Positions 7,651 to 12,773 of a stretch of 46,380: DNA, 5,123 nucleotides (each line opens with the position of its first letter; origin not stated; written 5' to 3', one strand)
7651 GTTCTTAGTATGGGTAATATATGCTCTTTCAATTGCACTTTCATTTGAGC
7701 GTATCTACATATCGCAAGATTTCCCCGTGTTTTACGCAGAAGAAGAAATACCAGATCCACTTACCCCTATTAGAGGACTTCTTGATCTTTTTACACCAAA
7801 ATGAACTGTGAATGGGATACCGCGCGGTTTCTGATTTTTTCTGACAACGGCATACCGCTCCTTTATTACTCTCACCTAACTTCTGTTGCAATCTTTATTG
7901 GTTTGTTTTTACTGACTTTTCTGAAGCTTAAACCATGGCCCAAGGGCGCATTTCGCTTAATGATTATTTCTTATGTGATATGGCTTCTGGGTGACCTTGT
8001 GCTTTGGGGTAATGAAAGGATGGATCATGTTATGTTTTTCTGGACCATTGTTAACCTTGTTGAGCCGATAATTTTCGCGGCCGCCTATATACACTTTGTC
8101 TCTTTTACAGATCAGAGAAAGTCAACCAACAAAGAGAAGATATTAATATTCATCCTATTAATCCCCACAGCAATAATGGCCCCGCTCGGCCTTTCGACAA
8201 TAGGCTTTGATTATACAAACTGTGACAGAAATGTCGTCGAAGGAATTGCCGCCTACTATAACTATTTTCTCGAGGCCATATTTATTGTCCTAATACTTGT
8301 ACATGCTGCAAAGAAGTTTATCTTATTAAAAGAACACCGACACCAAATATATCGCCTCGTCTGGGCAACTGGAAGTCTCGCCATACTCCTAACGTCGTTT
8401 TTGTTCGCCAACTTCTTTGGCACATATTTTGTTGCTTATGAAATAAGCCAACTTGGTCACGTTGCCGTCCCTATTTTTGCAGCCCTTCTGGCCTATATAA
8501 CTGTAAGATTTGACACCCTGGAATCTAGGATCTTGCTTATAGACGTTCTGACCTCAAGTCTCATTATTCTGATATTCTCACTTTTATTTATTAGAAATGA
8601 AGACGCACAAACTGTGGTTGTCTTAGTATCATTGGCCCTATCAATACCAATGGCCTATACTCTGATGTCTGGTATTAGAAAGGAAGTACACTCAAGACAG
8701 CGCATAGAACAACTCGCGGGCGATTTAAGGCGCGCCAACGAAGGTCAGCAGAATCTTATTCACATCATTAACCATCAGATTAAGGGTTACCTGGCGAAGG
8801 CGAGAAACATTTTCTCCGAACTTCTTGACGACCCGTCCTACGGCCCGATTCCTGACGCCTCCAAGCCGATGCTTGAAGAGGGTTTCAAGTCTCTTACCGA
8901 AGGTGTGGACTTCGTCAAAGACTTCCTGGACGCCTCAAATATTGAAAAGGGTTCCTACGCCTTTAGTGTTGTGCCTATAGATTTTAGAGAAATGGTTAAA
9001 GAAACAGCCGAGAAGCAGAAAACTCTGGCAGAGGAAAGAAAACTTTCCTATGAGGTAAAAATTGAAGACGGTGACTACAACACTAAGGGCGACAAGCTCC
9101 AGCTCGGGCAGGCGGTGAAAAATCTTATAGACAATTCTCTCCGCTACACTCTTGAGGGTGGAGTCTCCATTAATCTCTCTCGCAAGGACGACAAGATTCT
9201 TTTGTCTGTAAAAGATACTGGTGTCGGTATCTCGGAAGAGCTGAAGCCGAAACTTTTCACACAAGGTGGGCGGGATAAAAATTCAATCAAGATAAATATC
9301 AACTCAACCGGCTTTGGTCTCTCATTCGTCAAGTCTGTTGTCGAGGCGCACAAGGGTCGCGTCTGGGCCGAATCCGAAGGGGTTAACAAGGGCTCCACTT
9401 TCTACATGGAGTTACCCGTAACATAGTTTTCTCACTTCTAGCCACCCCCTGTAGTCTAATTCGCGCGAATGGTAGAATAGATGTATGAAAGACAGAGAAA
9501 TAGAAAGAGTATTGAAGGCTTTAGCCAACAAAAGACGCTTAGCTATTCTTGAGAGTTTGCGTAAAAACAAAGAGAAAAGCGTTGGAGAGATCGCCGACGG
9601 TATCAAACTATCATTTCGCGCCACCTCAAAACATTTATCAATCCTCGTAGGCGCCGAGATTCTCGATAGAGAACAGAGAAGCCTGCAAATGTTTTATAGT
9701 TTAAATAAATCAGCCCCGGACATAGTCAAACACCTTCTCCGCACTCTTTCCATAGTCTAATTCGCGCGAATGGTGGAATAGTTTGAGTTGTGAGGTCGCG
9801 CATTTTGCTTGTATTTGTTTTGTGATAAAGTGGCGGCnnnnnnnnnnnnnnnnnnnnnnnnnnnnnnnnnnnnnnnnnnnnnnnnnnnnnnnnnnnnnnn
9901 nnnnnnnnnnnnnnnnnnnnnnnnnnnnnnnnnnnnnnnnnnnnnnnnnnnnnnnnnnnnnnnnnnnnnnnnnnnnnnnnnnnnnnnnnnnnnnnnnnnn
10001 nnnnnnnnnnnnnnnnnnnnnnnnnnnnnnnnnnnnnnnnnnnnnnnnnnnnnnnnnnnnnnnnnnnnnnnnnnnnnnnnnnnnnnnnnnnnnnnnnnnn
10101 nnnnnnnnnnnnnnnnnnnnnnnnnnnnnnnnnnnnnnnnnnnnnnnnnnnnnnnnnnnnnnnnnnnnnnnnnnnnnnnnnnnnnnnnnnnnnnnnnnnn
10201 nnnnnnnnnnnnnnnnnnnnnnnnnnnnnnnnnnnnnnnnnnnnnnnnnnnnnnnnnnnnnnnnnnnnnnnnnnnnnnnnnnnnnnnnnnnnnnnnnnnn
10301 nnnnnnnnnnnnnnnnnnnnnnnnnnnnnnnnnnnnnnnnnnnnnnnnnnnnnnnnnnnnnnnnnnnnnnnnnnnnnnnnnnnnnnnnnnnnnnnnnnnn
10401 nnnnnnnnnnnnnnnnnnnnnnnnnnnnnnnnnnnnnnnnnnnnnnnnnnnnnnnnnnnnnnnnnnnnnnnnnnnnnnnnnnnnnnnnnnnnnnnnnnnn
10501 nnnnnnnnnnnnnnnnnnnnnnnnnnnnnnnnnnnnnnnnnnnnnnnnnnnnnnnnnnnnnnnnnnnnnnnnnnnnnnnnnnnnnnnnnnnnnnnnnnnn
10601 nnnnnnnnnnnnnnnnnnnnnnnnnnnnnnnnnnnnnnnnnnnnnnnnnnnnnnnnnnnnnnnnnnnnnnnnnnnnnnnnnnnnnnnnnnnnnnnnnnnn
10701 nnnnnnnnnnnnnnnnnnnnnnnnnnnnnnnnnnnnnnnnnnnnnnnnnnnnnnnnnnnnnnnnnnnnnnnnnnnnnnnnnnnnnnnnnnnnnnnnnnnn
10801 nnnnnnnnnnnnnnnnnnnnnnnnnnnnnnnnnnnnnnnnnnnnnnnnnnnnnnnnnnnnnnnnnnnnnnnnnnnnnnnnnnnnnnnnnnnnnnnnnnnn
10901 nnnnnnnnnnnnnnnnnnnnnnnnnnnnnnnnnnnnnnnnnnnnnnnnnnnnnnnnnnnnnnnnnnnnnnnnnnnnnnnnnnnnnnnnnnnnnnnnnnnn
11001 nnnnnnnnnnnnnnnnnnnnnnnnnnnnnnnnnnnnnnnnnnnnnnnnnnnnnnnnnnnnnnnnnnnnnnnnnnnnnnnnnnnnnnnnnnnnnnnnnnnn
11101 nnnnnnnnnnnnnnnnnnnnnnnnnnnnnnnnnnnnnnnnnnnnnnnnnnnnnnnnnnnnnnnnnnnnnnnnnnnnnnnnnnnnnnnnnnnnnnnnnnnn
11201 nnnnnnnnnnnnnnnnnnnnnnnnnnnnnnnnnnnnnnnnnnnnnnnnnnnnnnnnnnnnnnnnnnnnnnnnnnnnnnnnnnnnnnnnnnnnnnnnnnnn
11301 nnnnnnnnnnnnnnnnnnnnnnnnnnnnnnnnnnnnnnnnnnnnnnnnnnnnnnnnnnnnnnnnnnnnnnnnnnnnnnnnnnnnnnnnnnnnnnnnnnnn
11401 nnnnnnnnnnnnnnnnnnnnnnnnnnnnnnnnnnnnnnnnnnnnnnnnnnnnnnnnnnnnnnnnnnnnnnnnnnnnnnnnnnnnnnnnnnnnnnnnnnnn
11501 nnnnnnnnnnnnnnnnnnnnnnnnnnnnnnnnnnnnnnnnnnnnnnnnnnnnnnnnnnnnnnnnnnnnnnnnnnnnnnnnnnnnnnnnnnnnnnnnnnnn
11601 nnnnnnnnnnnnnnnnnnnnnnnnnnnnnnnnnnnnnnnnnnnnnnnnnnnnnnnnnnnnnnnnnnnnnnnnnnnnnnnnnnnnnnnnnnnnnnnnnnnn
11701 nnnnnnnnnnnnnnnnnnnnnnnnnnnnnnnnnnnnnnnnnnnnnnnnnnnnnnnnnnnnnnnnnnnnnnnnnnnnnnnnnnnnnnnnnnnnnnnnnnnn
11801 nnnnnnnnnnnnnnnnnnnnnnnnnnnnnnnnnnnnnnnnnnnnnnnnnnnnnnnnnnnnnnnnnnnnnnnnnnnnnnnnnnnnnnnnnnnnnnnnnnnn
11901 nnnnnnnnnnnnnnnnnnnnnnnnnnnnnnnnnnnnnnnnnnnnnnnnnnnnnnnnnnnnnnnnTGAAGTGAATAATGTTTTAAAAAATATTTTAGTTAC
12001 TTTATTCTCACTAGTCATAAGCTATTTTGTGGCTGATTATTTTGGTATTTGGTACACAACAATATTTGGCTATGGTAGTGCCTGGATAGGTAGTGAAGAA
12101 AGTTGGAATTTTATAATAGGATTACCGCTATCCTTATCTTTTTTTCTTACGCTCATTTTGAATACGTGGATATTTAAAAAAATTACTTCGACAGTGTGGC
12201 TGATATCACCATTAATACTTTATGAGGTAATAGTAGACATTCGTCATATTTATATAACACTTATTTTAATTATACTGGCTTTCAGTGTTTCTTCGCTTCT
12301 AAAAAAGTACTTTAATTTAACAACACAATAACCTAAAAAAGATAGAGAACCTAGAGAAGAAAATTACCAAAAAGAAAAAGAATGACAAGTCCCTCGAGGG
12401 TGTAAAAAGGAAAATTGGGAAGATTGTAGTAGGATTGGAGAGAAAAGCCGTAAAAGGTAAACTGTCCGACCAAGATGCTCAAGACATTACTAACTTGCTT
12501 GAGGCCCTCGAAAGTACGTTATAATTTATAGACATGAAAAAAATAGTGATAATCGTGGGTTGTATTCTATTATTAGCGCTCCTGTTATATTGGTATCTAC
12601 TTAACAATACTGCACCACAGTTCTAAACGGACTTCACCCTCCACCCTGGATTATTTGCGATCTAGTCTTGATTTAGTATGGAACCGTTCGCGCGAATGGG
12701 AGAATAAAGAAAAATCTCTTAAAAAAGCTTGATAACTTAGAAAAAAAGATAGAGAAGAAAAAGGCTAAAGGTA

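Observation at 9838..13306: Secreted lipase followed by an array of orphan C-terminal tails and small membrane genes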

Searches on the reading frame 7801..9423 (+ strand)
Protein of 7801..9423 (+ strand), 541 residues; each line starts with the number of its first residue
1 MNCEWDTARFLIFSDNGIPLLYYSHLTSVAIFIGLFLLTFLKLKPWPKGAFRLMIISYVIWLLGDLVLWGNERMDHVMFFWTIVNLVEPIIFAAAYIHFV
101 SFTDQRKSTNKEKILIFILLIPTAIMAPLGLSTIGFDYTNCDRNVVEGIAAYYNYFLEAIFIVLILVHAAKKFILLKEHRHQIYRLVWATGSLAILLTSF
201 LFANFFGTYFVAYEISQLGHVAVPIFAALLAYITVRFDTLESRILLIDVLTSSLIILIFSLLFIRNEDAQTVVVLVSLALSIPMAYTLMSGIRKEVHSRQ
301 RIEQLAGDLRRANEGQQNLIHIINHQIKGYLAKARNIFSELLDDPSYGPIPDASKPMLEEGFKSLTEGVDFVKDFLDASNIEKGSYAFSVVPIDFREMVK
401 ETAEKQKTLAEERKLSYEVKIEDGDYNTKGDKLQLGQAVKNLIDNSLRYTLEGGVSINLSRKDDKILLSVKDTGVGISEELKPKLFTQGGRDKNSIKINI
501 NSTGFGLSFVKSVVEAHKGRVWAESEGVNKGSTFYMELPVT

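Call 8: search_protein_families(library=pfam, proteins=[window:7801-9423:+], max_evalue=0.1)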
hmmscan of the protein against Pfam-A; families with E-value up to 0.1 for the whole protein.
window:7801-9423:+ (541 aa): 3 families
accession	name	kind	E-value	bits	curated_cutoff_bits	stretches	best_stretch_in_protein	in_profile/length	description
PF02518.31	HATPase_c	-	1.3e-23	84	26.4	1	430-540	1-109/111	Histidine kinase-, DNA gyrase B-, and HSP90-like ATPase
PF13589.12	HATPase_c_3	-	0.0061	17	25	1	436-485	4-54/137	Histidine kinase-, DNA gyrase B-, and HSP90-like ATPase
PF14501.12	HATPase_c_5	-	0.058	13.7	22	0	438-525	9-90/102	GHKL domain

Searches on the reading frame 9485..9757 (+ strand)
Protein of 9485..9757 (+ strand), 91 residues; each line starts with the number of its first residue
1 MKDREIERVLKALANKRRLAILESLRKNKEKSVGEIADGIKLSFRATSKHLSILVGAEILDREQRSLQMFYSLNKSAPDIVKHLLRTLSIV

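Call 8: search_protein_families(library=pfam, proteins=[window:9485-9757:+], max_evalue=0.1)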
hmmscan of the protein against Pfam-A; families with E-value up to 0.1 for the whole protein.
window:9485-9757:+ (91 aa): 12 families
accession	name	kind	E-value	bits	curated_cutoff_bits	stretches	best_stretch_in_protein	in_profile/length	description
PF01022.26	HTH_5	-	6.9e-09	35.9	22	1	16-60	2-45/47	Bacterial regulatory protein, arsR family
PF12840.13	HTH_20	-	3e-07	30.7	27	1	13-62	1-50/51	Helix-turn-helix domain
PF08100.18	Dimerisation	-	2.9e-05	24.3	25.6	1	11-77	20-87/93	O-methyltransferase dimerisation domain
PF25212.1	HVO_A0114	-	8.3e-05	22.8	27.6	1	10-65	16-71/84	HVO_A0114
PF13412.12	HTH_24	-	0.00029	20.8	21.9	1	15-55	2-42/48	Winged helix-turn-helix DNA-binding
PF01047.28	MarR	-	0.0014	18.9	24.6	1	17-65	4-52/59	MarR family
PF24033.1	DUF7342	-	0.0059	17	31.6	1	29-76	16-63/150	Family of unknown function (DUF7342)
PF14947.12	HTH_45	-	0.0077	16.7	25.5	1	20-65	10-54/77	Winged helix-turn-helix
PF24035.1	DUF7344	-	0.034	15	27.8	1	11-41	2-31/76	Domain of unknown function (DUF7344)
PF24038.1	DUF7347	-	0.038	14.7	27.6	1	8-44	3-41/77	Domain of unknown function (DUF7347)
PF08279.18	HTH_11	-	0.07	13.5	25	0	17-54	1-39/55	HTH domain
PF22080.2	Dark_CARD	-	0.075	14.1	25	0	2-36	28-62/82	Dark, CARD domain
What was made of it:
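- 9485..9760 (+): ArsR-family winged-helix regulator (91 aa). Pfam HTH_5 E 6.9e-9 (call 8).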

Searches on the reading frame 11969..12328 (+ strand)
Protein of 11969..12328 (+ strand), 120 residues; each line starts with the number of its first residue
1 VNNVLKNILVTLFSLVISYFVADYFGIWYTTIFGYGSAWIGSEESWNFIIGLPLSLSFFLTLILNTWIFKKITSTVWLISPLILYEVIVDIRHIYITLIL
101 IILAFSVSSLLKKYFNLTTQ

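Call 8: search_protein_families(library=pfam, proteins=[window:11969-12328:+], max_evalue=0.1)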
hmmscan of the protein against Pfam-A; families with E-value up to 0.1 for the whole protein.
window:11969-12328:+ (120 aa): 0 families
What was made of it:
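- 11969..12331 (+): Cognate partner of the type-A lipase: 120-aa protein with four hydrophobic segments (the '4TM family'), GTG start 1 nt after the lipase stop. There is no Pfam hit (call 8).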

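Call 55: find_related_loci(query=A7, collection=genome_contigs, flank=4500)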
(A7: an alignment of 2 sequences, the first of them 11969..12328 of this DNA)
Query A7 (120 aa) in genome_contigs; peptide patterns used: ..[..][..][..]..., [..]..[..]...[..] (x = any residue, [..] = any of these).
502 stretches matched a pattern, but none encodes a relative of the query by tblastn (E <= 1e-3).

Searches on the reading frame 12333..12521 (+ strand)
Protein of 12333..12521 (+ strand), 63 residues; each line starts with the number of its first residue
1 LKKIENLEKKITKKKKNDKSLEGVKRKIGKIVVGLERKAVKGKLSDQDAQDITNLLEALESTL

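Call 8: search_protein_families(library=pfam, proteins=[window:12333-12521:+], max_evalue=0.1)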
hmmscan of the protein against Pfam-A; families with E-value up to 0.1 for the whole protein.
window:12333-12521:+ (63 aa): 0 families

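Call 18: find_homologous_proteins(query=A2, max_evalue=0.01)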
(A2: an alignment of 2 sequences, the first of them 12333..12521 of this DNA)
Query A2 (2 sequences): 36 candidates shared short words with the query, none scored E <= 0.01.
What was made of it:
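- Tried and rejected: The word-indexed protein search with the remnant alignment found nothing (call 18).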

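Call 29: search_protein_representatives(alignment_id=A2)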
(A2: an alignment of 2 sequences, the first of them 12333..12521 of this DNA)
Query: 2 sequences, 68 profile positions. Proteins with E-value up to 0.001 (for the whole library): 55; up to 1e-10: 4; up to 1e-30: 0. The best 55 are listed.
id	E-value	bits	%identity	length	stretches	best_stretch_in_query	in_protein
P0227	5.4e-12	61.7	-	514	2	2-66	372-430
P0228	1.3e-11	60.4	-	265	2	2-66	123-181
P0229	1.5e-11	60.2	-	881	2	1-66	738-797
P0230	4.4e-11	58.8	-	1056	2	2-65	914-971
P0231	3.6e-10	55.9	-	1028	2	1-65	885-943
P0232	8.2e-10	54.7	-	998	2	2-67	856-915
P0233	1.6e-09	53.7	-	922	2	2-66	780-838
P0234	1.9e-09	53.5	-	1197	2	1-67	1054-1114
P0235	3.7e-09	52.6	-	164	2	2-66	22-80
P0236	5.6e-09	52.0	-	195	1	1-68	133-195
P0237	5.9e-09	51.9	-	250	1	2-68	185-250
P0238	7.6e-09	51.6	-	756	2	1-65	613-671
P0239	7.6e-09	51.6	-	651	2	2-67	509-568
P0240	1.8e-08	50.4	-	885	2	2-66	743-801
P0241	2.5e-08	49.9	-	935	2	2-66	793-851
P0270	7.3e-05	38.8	-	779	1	1-68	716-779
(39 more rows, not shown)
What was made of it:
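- Tried and rejected: The exhaustive profile search was needed (call 29).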

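Call 48: search_protein_families(library=pfam, proteins=[P0229, P0230, P0270], max_evalue=0.01)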
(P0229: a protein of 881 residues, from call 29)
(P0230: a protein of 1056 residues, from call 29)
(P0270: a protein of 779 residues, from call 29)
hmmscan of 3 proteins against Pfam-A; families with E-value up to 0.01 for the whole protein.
P0229 (881 aa): 5 families
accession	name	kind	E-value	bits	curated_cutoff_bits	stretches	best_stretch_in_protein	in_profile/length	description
PF02450.21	LCAT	-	5.9e-11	42.7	21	1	260-389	90-208/392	Lecithin:cholesterol acyltransferase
PF24096.1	DUF7379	-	0.0013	19.1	33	1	287-345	56-118/191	Domain of unknown function (DUF7379)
PF11727.13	ISG65-75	-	0.0026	17.5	25.1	1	733-819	46-129/281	Invariant surface glycoprotein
PF02089.21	Palm_thioest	-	0.0043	17.2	26.8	1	288-344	61-115/254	Palmitoyl protein thioesterase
PF22888.1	FIMAH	-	0.0086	17.1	24.8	1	719-795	2-79/81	FIMAH domain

P0230 (1056 aa): 5 families
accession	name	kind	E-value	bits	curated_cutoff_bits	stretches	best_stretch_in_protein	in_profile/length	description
PF02450.21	LCAT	-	1.4e-14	54.6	21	1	420-691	83-358/392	Lecithin:cholesterol acyltransferase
PF24096.1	DUF7379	-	2.9e-06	27.8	33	1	448-511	54-120/191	Domain of unknown function (DUF7379)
PF02089.21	Palm_thioest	-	5.5e-05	23.4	26.8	1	441-508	44-115/254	Palmitoyl protein thioesterase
PF07819.20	PGAP1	-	0.0057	16.9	24.3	0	450-508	74-134/233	PGAP1-like alpha/beta domain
PF06259.18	Abhydrolase_8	-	0.0061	16.7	20.5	0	437-509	81-150/178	Alpha/beta hydrolase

P0270 (779 aa): 8 families
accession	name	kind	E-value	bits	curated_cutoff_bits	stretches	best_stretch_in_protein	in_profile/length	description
PF13385.13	Laminin_G_3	-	1.1e-28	100.7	27.6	1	45-204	3-150/151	Concanavalin A-like lectin/glucanases superfamily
PF02450.21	LCAT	-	1.2e-14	54.8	21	1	288-389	68-175/392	Lecithin:cholesterol acyltransferase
PF07819.20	PGAP1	-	4.2e-07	30.4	24.3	1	339-381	91-134/233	PGAP1-like alpha/beta domain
PF02089.21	Palm_thioest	-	0.00016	21.9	26.8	1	263-379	1-113/254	Palmitoyl protein thioesterase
PF12697.13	Abhydrolase_6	-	0.00017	22.8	26.3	1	264-439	1-155/217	Alpha/beta hydrolase family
PF24096.1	DUF7379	-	0.00037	20.9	33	1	337-380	68-116/191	Domain of unknown function (DUF7379)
PF00561.26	Abhydrolase_1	-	0.0008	19.6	25.8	1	341-379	71-109/245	alpha/beta hydrolase fold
PF06028.17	DUF915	-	0.0017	18.2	22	1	319-376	83-143/255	Alpha/beta hydrolase of unknown function (DUF915)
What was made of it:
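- On FIMAH domain (PF22888): The window remnants give no hit (calls 8, 48).
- Closest known: FIMAH domain. Different: The score is 17.1 bits against a cut-off of 24.8 (E 0.0086, call 48), so this is a lead and not membership.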

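Call 70: find_encoding_contigs(protein=P0270, flank=3000, max_places=2)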
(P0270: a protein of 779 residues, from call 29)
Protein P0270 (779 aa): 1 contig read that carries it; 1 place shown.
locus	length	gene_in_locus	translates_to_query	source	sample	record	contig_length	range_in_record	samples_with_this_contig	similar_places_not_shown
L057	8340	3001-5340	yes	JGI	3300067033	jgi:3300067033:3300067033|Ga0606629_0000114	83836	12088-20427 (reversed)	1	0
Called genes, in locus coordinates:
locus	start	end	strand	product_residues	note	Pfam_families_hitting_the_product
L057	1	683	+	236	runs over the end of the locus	PF00702:Hydrolase, PF12710:HAD, PF13419:HAD_2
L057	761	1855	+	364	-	PF03102:NeuB, PF08666:SAF (weak)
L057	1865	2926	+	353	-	PF24785:RXYLT1_C (weak), PF03016:Exostosin_GT47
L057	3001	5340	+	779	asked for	PF13385:Laminin_G_3, PF07819:PGAP1 (weak), PF02450:LCAT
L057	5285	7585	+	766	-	PF04932:Wzy_C, PF13432:TPR_16 (faint), PF07719:TPR_2 (faint), PF13428:TPR_14 (faint), PF14559:TPR_19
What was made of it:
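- One lipase with a type-A core and a B-like tail has no small partner at all (L057, call 70).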

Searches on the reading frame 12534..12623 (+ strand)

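Call 8: search_protein_families(library=pfam, proteins=[window:12534-12623:+], max_evalue=0.1)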
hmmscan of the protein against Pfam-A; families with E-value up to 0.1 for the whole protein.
window:12534-12623:+ (30 aa): 1 family
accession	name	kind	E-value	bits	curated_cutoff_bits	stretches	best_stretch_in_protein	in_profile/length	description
PF19227.5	Salyut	-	0.0048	17.4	27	1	6-30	2-26/51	Salyut domain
